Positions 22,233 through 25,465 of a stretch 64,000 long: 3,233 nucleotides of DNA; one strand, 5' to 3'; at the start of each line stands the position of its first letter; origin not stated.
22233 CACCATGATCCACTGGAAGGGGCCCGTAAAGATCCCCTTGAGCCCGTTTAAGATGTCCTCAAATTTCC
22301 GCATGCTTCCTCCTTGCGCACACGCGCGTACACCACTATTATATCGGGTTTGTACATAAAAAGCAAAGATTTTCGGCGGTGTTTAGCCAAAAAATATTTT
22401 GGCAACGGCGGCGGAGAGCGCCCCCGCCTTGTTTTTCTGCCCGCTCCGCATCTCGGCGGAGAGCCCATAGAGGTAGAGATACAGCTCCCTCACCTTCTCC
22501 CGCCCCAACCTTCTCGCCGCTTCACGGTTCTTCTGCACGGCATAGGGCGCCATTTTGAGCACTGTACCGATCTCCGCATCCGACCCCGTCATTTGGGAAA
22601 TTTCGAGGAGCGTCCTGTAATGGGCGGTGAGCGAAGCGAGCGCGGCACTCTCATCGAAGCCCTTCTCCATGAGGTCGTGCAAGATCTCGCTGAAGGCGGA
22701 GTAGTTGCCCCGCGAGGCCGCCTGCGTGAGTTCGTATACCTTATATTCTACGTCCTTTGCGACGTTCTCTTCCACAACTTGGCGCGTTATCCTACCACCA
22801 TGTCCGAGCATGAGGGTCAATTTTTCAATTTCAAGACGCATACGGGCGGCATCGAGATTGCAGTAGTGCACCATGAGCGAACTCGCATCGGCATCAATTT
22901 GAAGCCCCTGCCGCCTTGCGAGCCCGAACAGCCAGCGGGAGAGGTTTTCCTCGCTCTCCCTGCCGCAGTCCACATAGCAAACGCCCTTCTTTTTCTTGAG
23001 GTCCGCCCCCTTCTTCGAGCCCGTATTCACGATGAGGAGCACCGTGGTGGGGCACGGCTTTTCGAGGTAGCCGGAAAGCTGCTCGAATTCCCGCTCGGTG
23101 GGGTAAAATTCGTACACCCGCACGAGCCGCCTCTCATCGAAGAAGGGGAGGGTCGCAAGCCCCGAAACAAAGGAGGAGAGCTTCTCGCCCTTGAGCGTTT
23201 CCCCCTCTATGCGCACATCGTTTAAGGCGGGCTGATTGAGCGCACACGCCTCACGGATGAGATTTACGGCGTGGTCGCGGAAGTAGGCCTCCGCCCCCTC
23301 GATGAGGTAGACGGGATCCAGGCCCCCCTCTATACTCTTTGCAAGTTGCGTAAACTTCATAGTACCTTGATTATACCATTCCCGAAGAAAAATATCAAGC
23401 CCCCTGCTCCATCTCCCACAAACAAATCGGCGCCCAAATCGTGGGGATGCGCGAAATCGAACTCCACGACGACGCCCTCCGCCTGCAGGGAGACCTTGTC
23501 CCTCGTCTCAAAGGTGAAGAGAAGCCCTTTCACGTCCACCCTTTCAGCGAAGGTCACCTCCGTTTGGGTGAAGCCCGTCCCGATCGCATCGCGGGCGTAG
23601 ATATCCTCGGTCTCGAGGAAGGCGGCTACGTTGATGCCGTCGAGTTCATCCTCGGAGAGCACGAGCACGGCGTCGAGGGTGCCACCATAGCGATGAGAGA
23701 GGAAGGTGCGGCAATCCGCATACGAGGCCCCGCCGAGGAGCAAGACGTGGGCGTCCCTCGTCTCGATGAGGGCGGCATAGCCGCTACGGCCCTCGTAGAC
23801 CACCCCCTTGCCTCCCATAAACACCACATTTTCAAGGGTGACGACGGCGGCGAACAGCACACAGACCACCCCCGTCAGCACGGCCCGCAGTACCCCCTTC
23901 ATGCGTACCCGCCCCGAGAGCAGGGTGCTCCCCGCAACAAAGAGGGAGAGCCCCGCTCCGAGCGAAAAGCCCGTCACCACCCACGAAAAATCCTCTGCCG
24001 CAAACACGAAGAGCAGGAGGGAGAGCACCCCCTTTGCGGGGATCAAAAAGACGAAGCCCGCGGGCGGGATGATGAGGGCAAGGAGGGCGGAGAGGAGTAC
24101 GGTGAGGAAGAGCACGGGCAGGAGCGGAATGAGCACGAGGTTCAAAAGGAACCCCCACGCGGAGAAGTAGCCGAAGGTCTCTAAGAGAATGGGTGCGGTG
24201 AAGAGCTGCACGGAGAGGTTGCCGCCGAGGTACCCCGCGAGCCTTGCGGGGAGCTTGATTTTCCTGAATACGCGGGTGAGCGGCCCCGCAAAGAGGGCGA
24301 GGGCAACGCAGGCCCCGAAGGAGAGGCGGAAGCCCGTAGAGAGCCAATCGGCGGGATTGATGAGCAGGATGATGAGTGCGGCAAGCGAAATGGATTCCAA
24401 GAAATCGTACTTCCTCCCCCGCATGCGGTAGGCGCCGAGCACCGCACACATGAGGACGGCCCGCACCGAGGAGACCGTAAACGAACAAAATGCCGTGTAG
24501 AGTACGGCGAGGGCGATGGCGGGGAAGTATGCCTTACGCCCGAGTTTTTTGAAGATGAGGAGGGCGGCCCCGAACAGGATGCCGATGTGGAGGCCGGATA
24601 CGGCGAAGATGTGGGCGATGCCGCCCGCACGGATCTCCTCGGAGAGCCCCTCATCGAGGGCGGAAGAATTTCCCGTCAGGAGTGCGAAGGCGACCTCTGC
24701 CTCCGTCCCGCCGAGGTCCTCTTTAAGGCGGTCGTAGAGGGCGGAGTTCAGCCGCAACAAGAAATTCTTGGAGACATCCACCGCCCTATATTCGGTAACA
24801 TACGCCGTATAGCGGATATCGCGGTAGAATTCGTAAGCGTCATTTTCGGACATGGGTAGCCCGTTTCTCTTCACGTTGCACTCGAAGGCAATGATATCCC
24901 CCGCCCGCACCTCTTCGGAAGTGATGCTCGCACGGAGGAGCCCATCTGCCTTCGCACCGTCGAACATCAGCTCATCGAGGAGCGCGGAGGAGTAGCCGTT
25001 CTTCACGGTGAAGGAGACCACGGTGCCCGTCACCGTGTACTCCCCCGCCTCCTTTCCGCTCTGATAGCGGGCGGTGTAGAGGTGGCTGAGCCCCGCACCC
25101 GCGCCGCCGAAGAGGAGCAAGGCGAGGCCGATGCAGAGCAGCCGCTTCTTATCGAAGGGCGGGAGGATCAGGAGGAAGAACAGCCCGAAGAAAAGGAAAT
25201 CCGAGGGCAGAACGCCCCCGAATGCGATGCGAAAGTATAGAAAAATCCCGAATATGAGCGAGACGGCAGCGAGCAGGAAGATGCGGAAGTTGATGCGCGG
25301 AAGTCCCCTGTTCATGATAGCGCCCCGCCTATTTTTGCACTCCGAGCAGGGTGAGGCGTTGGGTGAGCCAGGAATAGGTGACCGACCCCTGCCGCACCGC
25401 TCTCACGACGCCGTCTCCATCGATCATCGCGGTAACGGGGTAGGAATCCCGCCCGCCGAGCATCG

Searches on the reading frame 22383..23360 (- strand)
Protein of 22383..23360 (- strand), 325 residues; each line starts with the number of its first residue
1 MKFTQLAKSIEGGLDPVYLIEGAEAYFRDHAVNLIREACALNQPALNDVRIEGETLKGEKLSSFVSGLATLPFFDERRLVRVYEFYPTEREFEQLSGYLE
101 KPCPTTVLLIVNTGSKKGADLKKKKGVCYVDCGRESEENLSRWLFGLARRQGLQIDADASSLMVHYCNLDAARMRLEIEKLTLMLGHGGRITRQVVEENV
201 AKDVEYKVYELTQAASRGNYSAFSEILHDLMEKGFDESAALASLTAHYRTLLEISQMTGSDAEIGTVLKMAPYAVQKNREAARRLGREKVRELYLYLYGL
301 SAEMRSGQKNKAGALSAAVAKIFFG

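Call 89: search_protein_families(library=pfam, proteins=[window:22383-23360:-])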
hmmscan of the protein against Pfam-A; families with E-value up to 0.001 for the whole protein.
window:22383-23360:- (325 aa): 2 families
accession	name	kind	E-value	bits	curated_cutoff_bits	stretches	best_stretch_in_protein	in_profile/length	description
PF21694.2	DNA_pol3_delta_C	-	8.5e-13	48.8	27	1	206-320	2-119/121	DNA polymerase III delta subunit, C-terminal domain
PF06144.19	DNA_pol3_delta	-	1.9e-05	25.1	21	1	18-115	1-102/124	DNA polymerase III, delta subunit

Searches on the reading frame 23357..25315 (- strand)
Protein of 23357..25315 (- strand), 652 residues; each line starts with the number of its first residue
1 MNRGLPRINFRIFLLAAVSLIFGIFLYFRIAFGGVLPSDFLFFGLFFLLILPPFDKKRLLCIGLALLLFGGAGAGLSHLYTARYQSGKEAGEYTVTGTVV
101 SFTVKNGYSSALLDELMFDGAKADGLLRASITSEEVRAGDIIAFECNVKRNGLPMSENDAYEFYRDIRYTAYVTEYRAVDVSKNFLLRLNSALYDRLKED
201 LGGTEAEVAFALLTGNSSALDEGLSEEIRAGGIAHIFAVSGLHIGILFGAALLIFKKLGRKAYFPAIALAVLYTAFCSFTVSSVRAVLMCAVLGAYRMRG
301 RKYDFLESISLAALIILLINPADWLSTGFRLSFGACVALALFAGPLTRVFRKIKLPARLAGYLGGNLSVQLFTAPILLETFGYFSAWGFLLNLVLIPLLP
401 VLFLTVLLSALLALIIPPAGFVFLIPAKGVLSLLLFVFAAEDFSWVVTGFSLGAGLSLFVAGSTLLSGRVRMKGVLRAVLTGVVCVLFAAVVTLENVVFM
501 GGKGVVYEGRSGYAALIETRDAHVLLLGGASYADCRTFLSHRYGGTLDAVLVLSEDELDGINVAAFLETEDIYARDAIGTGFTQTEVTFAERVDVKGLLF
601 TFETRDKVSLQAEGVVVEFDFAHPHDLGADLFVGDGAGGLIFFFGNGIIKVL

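Call 89: search_protein_families(library=pfam, proteins=[window:23357-25315:-])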
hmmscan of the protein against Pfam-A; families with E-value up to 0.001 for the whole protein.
window:23357-25315:- (652 aa): 2 families
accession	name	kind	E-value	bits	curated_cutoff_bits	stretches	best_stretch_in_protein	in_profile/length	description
PF03772.21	Competence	-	1.1e-48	166.4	23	1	212-442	1-236/270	Competence protein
PF13567.11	DUF4131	-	0.00031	20.9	31.6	1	41-150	13-132/165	Domain of unknown function (DUF4131)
